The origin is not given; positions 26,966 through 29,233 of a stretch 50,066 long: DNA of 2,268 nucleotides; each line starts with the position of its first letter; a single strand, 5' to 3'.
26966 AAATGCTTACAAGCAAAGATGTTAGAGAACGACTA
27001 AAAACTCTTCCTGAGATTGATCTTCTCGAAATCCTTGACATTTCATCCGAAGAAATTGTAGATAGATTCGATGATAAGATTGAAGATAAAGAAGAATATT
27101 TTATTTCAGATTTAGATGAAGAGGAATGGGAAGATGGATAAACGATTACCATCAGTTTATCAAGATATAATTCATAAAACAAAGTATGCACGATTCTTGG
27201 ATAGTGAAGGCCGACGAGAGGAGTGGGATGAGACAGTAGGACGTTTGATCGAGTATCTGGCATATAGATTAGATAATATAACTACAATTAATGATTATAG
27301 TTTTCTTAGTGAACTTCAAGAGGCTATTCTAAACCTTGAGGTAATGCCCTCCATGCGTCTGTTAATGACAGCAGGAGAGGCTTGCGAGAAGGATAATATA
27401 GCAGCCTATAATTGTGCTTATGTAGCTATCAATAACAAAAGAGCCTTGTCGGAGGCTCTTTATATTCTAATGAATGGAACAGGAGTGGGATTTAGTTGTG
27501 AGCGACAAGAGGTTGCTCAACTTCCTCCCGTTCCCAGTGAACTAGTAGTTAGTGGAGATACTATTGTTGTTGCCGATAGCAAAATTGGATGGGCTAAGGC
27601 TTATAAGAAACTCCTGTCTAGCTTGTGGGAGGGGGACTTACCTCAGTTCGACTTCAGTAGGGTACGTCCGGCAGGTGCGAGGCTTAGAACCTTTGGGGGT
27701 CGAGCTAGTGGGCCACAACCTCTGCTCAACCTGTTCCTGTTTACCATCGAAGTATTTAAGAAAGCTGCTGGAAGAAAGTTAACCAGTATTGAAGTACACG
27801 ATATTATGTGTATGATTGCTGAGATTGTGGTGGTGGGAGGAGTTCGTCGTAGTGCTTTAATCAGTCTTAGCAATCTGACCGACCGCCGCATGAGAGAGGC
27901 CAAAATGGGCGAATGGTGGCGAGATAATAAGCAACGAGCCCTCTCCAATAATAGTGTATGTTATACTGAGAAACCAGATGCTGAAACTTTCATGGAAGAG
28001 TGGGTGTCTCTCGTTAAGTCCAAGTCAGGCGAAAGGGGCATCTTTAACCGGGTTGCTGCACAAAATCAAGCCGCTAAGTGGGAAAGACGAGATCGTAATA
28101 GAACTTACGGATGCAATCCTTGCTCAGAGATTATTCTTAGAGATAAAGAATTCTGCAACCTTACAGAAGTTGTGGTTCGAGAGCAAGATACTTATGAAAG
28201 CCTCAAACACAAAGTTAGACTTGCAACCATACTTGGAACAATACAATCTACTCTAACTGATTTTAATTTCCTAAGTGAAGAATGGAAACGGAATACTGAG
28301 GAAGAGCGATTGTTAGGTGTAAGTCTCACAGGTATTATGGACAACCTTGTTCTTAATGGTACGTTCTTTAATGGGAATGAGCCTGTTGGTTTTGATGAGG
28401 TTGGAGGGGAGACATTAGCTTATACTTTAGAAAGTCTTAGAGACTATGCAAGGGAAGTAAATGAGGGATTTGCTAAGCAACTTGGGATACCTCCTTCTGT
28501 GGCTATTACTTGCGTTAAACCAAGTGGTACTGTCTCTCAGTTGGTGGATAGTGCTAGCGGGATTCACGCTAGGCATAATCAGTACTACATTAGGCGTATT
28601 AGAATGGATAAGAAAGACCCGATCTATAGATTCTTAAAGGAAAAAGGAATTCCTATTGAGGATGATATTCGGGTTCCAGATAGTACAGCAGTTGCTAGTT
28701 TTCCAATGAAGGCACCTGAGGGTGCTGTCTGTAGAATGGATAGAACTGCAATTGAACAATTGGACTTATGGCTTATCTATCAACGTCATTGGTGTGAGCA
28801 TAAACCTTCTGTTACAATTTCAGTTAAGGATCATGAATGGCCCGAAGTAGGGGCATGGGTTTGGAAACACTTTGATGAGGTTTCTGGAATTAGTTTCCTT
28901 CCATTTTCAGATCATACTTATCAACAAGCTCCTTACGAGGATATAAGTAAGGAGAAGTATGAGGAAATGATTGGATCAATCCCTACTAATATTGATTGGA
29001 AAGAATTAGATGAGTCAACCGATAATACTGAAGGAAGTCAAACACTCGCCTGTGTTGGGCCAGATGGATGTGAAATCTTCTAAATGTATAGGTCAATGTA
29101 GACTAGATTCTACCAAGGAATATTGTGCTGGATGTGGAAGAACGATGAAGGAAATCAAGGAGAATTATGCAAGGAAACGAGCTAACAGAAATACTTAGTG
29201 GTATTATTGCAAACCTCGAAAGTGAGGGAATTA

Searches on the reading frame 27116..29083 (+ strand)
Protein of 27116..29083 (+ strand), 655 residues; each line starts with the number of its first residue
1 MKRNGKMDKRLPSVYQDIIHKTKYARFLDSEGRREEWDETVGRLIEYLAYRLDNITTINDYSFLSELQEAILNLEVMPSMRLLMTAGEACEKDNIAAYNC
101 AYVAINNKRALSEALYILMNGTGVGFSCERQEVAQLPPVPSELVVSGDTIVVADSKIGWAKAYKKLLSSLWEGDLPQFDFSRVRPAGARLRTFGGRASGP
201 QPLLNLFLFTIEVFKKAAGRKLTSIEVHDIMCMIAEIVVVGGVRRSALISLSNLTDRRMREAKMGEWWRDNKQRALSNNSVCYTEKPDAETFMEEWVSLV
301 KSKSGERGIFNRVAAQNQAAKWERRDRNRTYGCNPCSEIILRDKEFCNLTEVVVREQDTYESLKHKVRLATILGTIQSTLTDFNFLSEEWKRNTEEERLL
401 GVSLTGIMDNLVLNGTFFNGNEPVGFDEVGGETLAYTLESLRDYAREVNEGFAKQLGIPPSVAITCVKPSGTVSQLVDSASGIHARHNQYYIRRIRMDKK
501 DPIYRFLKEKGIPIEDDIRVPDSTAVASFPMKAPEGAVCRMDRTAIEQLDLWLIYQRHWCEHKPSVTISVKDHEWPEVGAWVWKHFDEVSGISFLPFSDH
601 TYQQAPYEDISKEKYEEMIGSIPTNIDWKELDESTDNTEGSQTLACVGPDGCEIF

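Call 12: search_protein_families(library=phrogs, proteins=[window:27116-29083:+])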
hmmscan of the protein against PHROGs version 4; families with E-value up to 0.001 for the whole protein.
window:27116-29083:+ (655 aa): 2 families
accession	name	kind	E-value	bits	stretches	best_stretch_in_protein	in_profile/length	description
phrog_367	-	DNA, RNA and nucleotide metabolism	5.7e-188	627.4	1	11-639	30-683/701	ribonucleotide reductase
phrog_84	-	DNA, RNA and nucleotide metabolism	5.5e-07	29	1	282-422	438-583/975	ribonucleoside-diphosphate reductase large subunit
